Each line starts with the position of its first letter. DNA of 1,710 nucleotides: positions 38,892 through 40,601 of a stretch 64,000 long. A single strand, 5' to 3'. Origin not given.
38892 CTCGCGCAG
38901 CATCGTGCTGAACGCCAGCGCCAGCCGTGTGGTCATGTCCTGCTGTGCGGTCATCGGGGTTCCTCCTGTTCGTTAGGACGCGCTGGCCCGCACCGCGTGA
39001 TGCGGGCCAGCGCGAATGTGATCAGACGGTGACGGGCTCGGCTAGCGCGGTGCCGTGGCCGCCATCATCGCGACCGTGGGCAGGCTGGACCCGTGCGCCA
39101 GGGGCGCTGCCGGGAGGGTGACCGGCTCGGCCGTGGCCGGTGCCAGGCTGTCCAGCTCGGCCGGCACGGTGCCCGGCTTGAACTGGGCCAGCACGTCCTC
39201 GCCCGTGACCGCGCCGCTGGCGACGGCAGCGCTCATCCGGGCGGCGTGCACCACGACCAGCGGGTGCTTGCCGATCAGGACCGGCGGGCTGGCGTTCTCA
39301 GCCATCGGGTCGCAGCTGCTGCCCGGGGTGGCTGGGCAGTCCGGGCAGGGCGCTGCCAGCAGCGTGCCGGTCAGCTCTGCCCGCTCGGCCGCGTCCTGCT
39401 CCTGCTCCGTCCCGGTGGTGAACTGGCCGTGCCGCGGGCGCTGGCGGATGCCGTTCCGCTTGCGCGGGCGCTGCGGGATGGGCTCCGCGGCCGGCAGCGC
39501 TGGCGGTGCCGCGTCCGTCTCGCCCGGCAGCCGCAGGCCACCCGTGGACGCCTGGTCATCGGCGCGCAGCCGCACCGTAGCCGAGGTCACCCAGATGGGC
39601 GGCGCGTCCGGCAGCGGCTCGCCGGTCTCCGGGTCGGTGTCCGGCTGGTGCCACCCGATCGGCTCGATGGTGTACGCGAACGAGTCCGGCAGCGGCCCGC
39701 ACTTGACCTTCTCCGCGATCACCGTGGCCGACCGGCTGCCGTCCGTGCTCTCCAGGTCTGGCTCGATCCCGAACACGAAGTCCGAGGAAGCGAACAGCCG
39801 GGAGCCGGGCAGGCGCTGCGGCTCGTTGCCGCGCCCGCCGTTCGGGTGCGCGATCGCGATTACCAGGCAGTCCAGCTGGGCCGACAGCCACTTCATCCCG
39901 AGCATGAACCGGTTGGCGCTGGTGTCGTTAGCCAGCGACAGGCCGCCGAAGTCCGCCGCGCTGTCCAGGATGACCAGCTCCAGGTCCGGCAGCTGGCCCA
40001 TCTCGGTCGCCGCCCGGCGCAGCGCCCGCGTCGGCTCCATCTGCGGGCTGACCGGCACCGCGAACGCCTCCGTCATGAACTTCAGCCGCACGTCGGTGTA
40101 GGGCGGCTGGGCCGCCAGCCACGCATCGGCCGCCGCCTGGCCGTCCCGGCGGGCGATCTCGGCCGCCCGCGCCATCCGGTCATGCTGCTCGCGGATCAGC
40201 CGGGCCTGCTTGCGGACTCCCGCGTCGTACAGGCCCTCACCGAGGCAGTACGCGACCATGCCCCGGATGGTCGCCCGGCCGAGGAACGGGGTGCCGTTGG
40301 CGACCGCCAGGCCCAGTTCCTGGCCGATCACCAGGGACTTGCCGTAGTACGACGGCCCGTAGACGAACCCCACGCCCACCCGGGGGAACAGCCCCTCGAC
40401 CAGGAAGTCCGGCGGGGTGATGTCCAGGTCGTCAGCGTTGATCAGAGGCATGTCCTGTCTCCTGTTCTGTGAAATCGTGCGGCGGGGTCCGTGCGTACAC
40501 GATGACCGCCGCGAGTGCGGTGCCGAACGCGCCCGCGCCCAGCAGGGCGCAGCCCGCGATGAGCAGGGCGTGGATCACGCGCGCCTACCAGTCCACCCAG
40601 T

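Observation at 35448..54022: Family of about 20 copies of a 16-bp GC-rich palindrome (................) punctuating the minus-strand small-gene block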

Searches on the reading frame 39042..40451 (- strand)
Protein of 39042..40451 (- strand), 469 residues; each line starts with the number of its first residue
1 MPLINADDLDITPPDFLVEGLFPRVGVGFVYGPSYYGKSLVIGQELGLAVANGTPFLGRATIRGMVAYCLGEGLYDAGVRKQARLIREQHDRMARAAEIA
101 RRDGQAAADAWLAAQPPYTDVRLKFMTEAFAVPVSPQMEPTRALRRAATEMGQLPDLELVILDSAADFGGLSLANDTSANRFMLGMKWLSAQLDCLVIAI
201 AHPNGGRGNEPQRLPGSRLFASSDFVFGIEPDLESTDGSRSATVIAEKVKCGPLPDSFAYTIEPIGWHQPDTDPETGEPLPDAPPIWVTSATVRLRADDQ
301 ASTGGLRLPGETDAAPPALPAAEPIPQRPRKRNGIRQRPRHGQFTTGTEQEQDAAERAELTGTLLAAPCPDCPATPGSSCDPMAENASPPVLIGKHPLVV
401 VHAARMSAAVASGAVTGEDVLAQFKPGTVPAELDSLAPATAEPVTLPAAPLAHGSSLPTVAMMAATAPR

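Call 8: search_protein_families(library=pfam, proteins=[window:39042-40451:-], max_evalue=0.01)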
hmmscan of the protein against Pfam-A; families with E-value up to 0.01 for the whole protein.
window:39042-40451:- (469 aa): 2 families
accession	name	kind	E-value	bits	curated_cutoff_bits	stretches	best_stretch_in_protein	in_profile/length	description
PF13481.12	AAA_25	-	7.8e-17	62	27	1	10-204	18-191/195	AAA domain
PF24623.2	Phage_zn_bind_8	-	4.9e-05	23.4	24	1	357-410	11-46/57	Putative DNA-binding phage zinc finger domain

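Call 9: search_protein_families(library=phrogs, proteins=[window:39042-40451:-], max_evalue=0.001)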
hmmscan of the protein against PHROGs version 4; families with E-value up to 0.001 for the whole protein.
window:39042-40451:- (469 aa): 4 families
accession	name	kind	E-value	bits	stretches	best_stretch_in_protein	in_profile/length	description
phrog_2850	-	unknown function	2.8e-09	37.4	1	12-87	145-217/465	-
phrog_906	-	DNA, RNA and nucleotide metabolism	2.5e-08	34.1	1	10-90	512-589/872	DNA polymerase/primase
phrog_3123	-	unknown function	3.3e-06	27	1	12-231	328-538/583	-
phrog_1284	-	unknown function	4.1e-05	24.1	1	5-69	16-78/306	-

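Call 11: search_dna_similar(query=window:39042-40451:-, collection=plasmids, mode=protein, max_rows=20)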
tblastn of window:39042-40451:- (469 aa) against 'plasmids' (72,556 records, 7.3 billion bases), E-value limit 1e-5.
No match.

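Call 12: search_dna_similar(query=window:39042-40451:-, collection=phages, mode=protein, max_rows=20)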
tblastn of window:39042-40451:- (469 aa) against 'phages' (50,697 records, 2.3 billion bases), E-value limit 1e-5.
Records with a match: 2; places in all: 2; records where one place covers at least 80% of the query: 0.
Best place of each record, by identity: <60% 2.
By first word of the organism name: Gordonia 2.
By host as written in the record: Gordonia terrae 3612 2.
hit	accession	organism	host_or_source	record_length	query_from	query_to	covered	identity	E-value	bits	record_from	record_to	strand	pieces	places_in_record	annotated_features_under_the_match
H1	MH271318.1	Gordonia phage Trine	Gordonia terrae 3612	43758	10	83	16%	37.8%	7e-6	55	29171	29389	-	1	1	37: DNA primase/helicase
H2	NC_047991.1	Gordonia phage Trine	Gordonia terrae 3612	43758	10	83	16%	37.8%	7e-6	55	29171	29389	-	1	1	37: DNA polymerase/primase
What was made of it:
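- Tried and rejected: Searching the RepA-like protein against plasmids gave nothing, and against phages only a weak Gordonia phage hit (calls 11, 12).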

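Call 13: find_related_loci(query=window:39042-40451:-, collection=viral_contigs, flank=10000)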
Query window:39042-40451:- (469 aa) in viral_contigs; peptide patterns used: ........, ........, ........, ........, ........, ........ (x = any residue, [..] = any of these).
14 stretches matched a pattern, but none encodes a relative of the query by tblastn (E <= 1e-3).

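Call 14: find_related_loci(query=window:39042-40451:-, collection=genome_contigs, flank=10000)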
Query window:39042-40451:- (469 aa) in genome_contigs; peptide patterns used: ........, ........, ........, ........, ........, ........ (x = any residue, [..] = any of these).
218 stretches matched a pattern, but none encodes a relative of the query by tblastn (E <= 1e-3).
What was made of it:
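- Tried and rejected: The single-protein locus searches in viral and genome collections found nothing (calls 13, 14).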

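Call 15: find_homologous_proteins(query=window:39042-40451:-)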
Query window:39042-40451:- (469 aa): 69 proteins with E <= 0.001 among 8000 candidates.
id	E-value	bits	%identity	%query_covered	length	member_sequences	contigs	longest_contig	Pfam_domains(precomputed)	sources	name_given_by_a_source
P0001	0.0e+0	1047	100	100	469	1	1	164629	PF13481.13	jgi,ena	-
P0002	2.2e-142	493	58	91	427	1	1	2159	PF13481.13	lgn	-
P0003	2.7e-133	464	52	93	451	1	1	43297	PF13481.13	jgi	jgi:AAA domain-containing protein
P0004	2.7e-133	463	54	92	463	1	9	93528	PF24623.3,PF13481.13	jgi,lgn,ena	jgi:hypothetical protein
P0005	3.4e-117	410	49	93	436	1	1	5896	PF13481.13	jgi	jgi:AAA domain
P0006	1.8e-115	405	48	92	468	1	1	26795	PF13481.13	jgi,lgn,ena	-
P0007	4.1e-114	400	48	92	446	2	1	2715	PF13481.13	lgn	-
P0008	6.3e-114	400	50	94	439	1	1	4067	PF13481.13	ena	-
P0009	7.9e-110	386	48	90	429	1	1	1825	PF13481.13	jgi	jgi:hypothetical protein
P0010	9.6e-105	369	46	92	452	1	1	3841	PF13481.13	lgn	-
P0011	4.4e-104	367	46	91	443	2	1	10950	PF13481.13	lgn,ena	-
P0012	3.4e-103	364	50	91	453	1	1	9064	PF13481.13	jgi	jgi:hypothetical protein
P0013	5.5e-93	331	53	72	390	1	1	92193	PF13481.13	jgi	jgi:AAA domain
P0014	2.0e-90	322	54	71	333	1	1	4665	PF13481.13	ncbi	-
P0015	9.0e-89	317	49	72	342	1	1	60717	PF13481.13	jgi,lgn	jgi:hypothetical protein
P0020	2.6e-82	295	51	71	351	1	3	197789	PF13481.13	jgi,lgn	jgi:hypothetical protein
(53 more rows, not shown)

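Call 16: find_encoding_contigs(protein=P0001, flank=10000, max_places=3)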
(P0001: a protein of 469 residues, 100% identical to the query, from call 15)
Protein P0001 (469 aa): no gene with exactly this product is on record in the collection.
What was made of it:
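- Tried and rejected: The source contig itself was not retrievable (call 16).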

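Call 17: find_encoding_contigs(protein=P0004, flank=10000, max_places=4)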
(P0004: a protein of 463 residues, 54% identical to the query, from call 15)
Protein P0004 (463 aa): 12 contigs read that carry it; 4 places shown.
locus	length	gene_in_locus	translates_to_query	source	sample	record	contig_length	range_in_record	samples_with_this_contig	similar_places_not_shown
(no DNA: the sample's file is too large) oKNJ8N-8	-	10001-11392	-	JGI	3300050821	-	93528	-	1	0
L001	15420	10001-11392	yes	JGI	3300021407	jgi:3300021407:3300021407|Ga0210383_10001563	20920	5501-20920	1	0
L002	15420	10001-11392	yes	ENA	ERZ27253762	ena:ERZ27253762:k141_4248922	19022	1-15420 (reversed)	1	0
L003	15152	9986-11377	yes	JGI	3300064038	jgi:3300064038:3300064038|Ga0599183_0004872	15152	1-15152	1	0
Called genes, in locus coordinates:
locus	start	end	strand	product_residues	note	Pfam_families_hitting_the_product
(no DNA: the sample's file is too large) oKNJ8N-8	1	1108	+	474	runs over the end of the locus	-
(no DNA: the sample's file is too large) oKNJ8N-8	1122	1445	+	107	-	-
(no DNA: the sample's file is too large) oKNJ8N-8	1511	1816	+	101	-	-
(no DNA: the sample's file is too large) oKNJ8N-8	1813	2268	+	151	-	-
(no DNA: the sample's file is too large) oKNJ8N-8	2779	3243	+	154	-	-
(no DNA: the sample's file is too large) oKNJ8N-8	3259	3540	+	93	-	-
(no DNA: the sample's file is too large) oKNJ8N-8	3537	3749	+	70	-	-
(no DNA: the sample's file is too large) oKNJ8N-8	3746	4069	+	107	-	-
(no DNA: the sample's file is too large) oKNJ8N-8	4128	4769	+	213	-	-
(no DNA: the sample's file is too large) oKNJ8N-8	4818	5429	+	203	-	-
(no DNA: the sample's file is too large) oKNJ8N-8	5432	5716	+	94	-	PF01844:HNH (weak), PF14279:HNH_5 (faint)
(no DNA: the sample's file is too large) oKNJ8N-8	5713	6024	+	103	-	-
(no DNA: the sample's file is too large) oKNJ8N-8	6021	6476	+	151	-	-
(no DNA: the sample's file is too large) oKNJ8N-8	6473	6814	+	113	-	-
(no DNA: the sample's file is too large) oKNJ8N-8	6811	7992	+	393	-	-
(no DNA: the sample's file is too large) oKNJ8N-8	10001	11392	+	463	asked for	PF13481:AAA_25, PF24623:Phage_zn_bind_8 (weak)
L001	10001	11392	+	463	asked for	PF13481:AAA_25, PF24623:Phage_zn_bind_8 (weak)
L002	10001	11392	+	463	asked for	PF13481:AAA_25, PF24623:Phage_zn_bind_8 (weak)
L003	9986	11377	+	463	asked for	PF13481:AAA_25, PF24623:Phage_zn_bind_8 (weak)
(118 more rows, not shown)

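Call 26: find_encoding_contigs(protein=P0003, flank=10000, max_places=1)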
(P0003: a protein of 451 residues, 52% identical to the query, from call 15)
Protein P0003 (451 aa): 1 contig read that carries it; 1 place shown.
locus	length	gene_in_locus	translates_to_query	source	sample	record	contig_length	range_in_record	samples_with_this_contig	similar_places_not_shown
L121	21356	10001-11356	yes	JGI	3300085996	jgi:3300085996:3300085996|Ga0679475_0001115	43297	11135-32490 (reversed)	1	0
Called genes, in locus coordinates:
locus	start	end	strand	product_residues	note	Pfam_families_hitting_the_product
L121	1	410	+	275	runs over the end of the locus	-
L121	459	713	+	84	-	-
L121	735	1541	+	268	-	-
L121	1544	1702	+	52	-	-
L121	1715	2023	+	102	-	-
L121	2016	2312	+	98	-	-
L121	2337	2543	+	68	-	-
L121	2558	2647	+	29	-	-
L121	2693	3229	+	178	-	-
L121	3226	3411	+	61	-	-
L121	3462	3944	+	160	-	-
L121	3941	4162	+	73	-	-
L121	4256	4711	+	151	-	-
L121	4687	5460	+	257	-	-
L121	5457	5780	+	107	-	-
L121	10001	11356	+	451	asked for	PF13481:AAA_25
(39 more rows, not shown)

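Call 27: find_encoding_contigs(protein=P0013, flank=10000, max_places=1)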
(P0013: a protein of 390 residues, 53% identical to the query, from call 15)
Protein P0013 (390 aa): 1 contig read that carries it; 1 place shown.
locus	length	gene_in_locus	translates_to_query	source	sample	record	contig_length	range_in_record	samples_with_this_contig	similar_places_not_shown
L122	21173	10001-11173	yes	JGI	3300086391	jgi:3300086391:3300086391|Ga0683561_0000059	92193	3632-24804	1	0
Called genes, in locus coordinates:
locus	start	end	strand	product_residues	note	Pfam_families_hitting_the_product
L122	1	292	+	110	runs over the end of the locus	-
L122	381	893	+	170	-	-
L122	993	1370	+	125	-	-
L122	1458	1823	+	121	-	-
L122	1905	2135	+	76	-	-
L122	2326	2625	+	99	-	-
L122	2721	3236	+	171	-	-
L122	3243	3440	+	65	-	-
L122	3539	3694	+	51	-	-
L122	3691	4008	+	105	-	-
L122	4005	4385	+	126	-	-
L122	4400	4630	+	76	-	-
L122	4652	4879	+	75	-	-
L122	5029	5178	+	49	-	-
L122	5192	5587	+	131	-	-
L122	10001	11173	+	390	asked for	PF13481:AAA_25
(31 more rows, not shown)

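Call 28: find_encoding_contigs(protein=P0020, flank=10000, max_places=1)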
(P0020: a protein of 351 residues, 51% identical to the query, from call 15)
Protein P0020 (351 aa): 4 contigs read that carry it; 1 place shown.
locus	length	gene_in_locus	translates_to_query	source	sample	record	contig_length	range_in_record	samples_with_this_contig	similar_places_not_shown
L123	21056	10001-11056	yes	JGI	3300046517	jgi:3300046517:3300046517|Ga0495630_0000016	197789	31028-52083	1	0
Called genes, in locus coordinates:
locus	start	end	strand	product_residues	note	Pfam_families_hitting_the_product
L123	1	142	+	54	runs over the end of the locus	-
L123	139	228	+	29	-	-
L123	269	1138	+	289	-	-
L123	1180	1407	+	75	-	-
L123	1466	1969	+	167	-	-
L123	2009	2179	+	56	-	-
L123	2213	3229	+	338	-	-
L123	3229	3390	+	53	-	-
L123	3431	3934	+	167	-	-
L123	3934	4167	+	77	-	-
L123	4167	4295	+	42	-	-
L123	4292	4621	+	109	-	-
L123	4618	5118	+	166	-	-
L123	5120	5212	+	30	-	-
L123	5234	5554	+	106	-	-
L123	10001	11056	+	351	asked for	PF13481:AAA_25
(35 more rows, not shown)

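Call 42: find_related_loci(query=A1, collection=viral_contigs, flank=10000)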
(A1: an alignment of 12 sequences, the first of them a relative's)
Query A1 (469 aa) in viral_contigs; peptide patterns used: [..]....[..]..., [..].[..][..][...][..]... (x = any residue, [..] = any of these).
76 stretches matched a pattern; 7 encode a relative of the query (tblastn E <= 1e-3); 7 distinct loci.
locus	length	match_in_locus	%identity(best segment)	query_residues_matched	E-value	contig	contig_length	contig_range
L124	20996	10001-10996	49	1-339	5e-92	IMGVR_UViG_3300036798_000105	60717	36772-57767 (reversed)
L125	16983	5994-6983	48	1-336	2e-86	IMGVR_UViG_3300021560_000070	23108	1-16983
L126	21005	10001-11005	51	3-336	4e-86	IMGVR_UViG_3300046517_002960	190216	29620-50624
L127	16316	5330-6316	46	1-338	1e-80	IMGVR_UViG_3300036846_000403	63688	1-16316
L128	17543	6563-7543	46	1-336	4e-79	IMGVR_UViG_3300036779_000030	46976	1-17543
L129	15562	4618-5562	43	1-338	9e-73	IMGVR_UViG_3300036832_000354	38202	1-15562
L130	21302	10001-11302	48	1-433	9e-112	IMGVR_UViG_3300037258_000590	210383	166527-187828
